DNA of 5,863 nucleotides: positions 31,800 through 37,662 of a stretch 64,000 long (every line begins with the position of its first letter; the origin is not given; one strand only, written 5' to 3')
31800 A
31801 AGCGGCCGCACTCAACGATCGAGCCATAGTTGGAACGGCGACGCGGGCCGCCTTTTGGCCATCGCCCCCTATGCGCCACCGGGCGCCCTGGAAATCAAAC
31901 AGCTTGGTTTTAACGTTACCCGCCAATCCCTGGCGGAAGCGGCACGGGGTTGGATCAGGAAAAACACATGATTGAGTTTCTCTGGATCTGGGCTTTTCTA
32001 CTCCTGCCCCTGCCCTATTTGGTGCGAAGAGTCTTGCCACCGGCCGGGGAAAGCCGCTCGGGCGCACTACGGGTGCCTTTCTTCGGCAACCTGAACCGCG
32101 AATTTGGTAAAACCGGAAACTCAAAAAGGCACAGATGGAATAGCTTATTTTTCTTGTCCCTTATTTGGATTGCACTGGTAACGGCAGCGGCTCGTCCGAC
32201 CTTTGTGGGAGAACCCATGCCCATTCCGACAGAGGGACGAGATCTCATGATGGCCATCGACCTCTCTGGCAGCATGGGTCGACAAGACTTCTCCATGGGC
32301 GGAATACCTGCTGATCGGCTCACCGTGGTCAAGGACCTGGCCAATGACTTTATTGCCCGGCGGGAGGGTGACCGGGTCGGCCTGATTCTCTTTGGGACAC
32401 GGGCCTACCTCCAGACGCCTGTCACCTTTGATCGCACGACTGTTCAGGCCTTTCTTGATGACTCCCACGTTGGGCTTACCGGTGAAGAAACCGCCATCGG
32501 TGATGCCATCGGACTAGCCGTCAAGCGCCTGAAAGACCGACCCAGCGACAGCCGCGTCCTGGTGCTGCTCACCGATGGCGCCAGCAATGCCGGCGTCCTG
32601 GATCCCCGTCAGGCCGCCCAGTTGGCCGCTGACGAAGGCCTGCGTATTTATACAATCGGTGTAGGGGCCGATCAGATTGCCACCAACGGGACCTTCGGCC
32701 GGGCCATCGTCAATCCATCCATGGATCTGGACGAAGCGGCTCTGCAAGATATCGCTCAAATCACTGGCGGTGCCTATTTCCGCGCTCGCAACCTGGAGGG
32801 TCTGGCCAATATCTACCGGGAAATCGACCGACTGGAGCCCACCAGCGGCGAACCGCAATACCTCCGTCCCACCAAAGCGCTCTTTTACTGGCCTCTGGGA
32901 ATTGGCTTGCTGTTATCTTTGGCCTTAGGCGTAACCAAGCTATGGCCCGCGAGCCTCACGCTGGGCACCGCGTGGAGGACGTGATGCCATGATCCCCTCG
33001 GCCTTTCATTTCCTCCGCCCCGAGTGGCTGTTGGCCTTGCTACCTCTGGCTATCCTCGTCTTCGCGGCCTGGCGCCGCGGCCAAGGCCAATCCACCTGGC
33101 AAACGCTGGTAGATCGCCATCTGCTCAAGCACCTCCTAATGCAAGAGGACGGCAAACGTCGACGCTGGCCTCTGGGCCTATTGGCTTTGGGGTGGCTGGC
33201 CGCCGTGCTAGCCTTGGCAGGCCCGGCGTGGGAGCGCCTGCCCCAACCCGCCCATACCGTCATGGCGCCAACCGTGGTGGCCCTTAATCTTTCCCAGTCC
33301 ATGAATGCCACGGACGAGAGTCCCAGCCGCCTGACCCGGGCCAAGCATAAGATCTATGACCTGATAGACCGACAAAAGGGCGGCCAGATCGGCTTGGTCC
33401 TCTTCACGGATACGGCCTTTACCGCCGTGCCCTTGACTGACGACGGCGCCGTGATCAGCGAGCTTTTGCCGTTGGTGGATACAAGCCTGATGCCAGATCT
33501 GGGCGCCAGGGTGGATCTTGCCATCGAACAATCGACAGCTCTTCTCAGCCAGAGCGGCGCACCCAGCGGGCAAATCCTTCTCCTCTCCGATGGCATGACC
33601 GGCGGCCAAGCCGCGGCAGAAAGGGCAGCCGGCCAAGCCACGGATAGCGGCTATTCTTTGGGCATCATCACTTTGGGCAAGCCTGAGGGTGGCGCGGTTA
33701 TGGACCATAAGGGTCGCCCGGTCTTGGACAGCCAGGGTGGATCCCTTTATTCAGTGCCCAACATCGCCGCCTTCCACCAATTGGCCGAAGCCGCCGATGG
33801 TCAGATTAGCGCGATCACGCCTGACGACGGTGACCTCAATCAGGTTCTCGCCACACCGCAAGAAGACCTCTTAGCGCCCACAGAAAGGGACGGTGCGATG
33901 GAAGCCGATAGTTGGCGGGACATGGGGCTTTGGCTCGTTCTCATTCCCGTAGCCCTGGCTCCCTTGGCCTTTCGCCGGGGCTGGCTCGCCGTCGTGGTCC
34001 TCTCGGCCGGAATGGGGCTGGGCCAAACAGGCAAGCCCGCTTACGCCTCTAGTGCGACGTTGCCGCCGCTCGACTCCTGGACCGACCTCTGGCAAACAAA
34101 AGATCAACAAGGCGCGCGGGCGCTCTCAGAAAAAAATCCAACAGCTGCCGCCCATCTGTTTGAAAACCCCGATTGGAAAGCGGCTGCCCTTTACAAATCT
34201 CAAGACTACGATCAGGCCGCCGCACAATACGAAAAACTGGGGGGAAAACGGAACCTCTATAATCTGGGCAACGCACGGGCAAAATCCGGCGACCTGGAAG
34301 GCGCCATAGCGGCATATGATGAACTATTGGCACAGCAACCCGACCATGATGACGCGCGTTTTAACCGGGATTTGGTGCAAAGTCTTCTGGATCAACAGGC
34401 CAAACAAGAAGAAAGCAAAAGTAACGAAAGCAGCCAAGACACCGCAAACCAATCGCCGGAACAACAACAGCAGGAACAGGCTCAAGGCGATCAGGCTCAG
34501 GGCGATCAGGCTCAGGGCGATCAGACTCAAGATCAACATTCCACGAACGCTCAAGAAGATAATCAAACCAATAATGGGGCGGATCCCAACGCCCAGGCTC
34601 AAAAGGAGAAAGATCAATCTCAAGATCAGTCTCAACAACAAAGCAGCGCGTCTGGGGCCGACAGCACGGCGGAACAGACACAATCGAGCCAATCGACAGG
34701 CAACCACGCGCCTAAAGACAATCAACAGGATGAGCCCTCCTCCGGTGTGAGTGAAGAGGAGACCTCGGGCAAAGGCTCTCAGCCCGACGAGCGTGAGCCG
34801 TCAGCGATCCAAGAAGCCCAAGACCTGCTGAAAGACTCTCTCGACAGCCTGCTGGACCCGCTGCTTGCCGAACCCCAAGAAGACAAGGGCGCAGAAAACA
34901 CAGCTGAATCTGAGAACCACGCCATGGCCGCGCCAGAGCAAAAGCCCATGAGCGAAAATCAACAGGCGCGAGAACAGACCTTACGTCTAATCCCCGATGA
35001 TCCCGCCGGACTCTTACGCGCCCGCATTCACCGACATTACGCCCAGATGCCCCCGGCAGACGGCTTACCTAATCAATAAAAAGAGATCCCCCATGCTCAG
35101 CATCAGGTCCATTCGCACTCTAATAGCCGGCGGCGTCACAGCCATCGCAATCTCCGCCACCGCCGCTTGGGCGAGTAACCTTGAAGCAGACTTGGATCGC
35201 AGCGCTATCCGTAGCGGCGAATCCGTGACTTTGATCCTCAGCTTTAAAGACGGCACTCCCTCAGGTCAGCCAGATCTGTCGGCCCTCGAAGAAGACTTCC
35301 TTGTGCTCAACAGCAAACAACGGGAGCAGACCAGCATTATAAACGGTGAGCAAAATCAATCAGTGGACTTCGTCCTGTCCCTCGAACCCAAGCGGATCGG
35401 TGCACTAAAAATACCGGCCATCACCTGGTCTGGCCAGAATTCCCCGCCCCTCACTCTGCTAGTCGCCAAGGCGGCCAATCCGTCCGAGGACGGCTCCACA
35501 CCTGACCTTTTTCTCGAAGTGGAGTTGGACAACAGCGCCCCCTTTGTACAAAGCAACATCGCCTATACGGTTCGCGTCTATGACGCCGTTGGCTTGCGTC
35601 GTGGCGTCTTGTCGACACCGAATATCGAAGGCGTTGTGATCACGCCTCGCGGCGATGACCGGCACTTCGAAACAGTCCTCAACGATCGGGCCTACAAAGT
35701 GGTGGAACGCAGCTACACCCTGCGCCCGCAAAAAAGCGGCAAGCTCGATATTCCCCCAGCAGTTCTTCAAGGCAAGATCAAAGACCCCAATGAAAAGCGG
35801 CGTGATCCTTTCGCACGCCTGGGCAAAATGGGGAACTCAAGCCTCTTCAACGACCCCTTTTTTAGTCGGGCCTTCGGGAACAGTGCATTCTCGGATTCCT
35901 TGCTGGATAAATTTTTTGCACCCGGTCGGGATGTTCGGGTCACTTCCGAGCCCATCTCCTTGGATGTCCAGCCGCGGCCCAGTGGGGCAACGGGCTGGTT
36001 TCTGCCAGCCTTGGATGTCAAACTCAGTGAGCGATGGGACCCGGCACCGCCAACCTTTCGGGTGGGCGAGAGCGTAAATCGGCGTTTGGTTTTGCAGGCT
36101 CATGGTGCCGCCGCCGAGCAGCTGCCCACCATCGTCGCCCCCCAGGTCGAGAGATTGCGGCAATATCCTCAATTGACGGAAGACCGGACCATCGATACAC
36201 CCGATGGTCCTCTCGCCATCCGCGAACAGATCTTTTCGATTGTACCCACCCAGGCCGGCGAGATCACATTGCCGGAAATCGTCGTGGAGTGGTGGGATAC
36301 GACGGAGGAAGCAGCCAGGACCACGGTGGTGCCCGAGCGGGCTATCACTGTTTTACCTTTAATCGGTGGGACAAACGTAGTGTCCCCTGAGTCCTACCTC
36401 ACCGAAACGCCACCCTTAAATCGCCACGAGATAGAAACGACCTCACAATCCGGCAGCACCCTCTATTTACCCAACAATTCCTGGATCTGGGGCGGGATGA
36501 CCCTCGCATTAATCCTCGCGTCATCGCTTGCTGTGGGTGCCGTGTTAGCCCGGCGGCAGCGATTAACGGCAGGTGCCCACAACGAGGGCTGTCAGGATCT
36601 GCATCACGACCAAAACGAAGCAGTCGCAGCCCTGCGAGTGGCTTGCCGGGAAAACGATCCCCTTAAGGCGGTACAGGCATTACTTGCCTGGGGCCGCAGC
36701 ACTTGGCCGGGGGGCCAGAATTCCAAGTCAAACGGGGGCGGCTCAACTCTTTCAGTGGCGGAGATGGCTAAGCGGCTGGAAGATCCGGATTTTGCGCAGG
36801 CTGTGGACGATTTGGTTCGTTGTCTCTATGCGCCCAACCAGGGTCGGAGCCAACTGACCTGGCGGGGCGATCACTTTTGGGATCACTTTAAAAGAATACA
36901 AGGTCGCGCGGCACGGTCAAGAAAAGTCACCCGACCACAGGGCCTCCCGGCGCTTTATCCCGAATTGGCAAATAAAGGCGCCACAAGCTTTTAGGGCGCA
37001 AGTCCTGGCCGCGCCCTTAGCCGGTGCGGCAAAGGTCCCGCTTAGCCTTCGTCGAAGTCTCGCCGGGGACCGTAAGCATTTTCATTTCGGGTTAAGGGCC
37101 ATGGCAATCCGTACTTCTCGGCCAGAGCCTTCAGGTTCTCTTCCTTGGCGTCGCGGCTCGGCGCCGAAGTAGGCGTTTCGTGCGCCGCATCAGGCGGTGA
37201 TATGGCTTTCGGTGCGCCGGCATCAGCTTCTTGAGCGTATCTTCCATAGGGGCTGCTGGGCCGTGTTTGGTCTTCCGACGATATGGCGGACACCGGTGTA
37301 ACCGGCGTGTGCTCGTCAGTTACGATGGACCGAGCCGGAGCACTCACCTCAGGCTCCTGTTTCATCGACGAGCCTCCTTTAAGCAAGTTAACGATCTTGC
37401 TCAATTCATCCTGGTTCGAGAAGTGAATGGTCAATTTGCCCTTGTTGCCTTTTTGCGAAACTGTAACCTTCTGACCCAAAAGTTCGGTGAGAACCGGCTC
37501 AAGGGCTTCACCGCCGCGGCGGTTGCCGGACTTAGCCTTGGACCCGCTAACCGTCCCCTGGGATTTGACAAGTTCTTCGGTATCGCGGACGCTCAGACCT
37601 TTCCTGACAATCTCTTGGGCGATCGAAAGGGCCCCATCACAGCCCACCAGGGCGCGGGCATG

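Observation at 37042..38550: Orphan chromosomal-type ParB of 502 aa with large terminal extensions and no ParA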

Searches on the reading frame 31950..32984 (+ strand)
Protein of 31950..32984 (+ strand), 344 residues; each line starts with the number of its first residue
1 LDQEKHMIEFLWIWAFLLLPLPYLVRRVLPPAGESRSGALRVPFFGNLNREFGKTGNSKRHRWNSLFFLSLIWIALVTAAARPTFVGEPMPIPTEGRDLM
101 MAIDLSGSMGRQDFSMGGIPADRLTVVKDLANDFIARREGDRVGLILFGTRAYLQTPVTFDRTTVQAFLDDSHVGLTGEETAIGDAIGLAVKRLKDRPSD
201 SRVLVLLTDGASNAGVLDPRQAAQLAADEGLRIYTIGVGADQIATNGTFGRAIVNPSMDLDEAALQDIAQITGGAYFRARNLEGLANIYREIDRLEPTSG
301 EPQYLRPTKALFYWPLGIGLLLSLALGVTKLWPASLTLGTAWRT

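Call 5: search_protein_families(library=pfam, proteins=[window:31950-32984:+], max_evalue=0.01)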
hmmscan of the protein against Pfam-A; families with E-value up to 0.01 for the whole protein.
window:31950-32984:+ (344 aa): 5 families
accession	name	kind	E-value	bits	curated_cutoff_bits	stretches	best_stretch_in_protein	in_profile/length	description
PF00092.34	VWA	-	2.4e-21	77.2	23.8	1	98-290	1-173/174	von Willebrand factor type A domain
PF13519.12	VWA_2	-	2.9e-18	66.9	27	1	99-210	1-106/107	von Willebrand factor type A domain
PF06707.17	DUF1194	-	5.1e-05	23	27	1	178-242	92-158/206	Protein of unknown function (DUF1194)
PF07584.16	BatA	-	0.00046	21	25.9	1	10-83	4-77/77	Aerotolerance regulator N-terminal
PF01882.25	DUF58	-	0.0021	17.7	23.4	1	98-197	37-130/216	Protein of unknown function DUF58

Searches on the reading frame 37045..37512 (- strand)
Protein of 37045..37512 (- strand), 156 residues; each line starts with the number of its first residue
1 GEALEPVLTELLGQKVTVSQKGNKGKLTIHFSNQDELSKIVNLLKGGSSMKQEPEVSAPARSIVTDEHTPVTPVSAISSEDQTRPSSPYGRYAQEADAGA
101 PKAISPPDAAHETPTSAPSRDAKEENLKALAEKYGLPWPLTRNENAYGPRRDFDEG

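Call 28: find_related_loci(query=A2, collection=genome_contigs, flank=8000)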
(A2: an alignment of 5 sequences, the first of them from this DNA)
Query A2 (156 aa) in genome_contigs; peptide patterns used: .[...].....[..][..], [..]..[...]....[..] (x = any residue, [..] = any of these).
19 stretches matched a pattern; 2 encode a relative of the query (tblastn E <= 1e-3); 2 distinct loci.
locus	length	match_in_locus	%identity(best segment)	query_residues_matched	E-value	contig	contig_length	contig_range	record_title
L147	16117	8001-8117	51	8-45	4e-8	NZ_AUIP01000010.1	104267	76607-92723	Streptococcus porci DSM 23759 G576DRAFT_scaffold00008.8_C, whole genome shotgun sequence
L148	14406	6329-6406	58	19-44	3e-6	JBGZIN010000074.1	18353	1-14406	MAG: Porphyromonas sp. isolate D-86_MAG_10 D-86__108678, whole genome shotgun sequence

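Call 30: find_related_loci(query=A2, collection=metagenome_contigs, flank=8000)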
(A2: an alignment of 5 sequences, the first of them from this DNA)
Query A2 (156 aa) in metagenome_contigs; peptide patterns used: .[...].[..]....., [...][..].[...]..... (x = any residue, [..] = any of these).
99 stretches matched a pattern; 12 encode a relative of the query (tblastn E <= 1e-3); 12 distinct loci.
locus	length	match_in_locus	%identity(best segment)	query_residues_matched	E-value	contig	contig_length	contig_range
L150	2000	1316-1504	49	1-62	2e-12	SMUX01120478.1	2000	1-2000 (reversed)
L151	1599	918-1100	48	3-62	1e-11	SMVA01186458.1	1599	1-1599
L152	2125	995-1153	47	1-53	3e-11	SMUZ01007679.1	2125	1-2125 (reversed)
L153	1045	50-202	47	3-53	2e-11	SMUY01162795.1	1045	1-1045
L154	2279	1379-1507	53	3-45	1e-10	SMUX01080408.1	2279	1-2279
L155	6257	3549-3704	46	3-54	2e-10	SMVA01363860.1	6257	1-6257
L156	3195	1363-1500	35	1-46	8e-7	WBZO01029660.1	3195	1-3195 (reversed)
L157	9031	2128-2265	35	1-46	9e-7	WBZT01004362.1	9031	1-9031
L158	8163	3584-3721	35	1-46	9e-7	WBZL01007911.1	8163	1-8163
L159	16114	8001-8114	51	4-40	1e-5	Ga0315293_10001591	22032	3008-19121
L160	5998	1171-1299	40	4-45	7e-5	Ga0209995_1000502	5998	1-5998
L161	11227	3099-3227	40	4-45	7e-5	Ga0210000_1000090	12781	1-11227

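Call 56: search_protein_families(library=pfam, proteins=[L155:781-1527:+, L155:1553-2131:-, L155:1989-2564:-, L155:4959-5963:-, L155:4968-5750:+], max_evalue=0.001)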
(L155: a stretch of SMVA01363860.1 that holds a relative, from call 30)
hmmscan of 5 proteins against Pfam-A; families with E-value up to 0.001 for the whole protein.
L155:781-1527:+ (248 aa): 0 families

L155:1553-2131:- (192 aa): 0 families

L155:1989-2564:- (191 aa): 0 families

L155:4959-5963:- (334 aa): 6 families
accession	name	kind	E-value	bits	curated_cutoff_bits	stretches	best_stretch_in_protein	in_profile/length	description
PF01370.27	Epimerase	-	8.8e-57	192.7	20.9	1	12-261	1-240/240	NAD dependent epimerase/dehydratase family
PF16363.11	GDP_Man_Dehyd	-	2.6e-48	165.6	27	1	13-321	1-329/332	GDP-mannose 4,6 dehydratase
PF04321.23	RmlD_sub_bind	-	4.2e-16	59.3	27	1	10-281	1-233/287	RmlD substrate binding domain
PF01073.25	3Beta_HSD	-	6.6e-12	45.5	22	1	14-241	2-228/280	3-beta hydroxysteroid dehydrogenase/isomerase family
PF02719.21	Polysacc_synt_2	-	9.4e-09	35.3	20.2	1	12-250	1-224/293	Polysaccharide biosynthesis protein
PF07993.18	NAD_binding_4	-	6.6e-08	32.5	20.1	1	87-195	89-209/258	Male sterility protein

L155:4968-5750:+ (260 aa): 0 families
